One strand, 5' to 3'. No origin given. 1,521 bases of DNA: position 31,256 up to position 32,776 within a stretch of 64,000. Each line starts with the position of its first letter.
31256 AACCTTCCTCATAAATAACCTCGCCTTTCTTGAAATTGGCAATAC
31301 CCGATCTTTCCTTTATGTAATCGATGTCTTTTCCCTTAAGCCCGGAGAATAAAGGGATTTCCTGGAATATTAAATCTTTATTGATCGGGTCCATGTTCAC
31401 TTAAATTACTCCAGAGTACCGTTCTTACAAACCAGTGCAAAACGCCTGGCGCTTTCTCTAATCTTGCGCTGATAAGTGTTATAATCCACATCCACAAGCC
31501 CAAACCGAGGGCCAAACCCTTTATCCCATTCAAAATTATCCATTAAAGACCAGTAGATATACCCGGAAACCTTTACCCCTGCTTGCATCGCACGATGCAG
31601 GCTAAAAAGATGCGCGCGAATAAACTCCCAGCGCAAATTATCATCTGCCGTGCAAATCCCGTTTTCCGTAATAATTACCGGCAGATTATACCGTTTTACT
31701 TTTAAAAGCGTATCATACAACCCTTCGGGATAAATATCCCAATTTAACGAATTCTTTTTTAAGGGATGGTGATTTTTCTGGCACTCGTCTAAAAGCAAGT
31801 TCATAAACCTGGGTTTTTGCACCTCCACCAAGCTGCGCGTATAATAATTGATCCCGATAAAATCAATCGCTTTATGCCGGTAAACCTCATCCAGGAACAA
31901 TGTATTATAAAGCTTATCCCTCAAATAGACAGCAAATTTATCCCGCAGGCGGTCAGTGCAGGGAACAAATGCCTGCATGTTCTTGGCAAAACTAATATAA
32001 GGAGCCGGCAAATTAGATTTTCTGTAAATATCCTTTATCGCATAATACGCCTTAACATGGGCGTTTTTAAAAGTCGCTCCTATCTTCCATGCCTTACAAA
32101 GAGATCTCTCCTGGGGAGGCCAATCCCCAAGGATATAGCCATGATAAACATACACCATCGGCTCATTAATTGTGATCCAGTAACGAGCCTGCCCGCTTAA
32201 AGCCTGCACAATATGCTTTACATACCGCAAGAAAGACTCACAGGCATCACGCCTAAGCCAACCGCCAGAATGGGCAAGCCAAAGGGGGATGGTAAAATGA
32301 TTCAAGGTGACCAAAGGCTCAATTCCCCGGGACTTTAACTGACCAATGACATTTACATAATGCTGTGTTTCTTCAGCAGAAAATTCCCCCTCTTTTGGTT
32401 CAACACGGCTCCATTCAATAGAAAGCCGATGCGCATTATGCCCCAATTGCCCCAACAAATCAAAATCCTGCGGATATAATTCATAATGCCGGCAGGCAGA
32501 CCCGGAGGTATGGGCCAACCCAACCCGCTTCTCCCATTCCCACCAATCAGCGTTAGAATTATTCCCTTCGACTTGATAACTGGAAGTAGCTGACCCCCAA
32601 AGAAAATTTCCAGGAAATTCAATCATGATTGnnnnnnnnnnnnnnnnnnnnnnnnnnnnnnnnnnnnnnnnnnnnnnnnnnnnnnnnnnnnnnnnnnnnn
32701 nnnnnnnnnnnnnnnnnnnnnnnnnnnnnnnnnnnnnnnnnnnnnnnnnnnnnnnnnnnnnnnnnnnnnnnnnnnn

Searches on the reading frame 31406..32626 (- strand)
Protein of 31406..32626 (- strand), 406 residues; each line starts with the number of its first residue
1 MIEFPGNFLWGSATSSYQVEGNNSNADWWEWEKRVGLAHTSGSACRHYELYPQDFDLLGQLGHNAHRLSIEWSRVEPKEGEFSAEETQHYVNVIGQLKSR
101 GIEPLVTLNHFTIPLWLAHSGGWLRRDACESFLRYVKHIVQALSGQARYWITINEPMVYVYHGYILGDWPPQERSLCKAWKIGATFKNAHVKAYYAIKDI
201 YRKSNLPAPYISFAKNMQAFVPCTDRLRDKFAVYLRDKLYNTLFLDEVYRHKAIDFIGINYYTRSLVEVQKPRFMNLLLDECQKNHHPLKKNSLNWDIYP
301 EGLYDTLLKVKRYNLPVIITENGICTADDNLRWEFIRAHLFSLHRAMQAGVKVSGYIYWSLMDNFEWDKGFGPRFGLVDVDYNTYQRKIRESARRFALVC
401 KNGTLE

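Call 11: search_protein_families(library=pfam, proteins=[window:31406-32626:-], max_evalue=0.001)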
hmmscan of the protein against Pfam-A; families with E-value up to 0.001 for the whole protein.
window:31406-32626:- (406 aa): 1 family
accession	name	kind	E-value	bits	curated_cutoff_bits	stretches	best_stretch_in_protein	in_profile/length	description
PF00232.24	Glyco_hydro_1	-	1.7e-86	290.9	22.6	2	3-250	4-255/453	Glycosyl hydrolase family 1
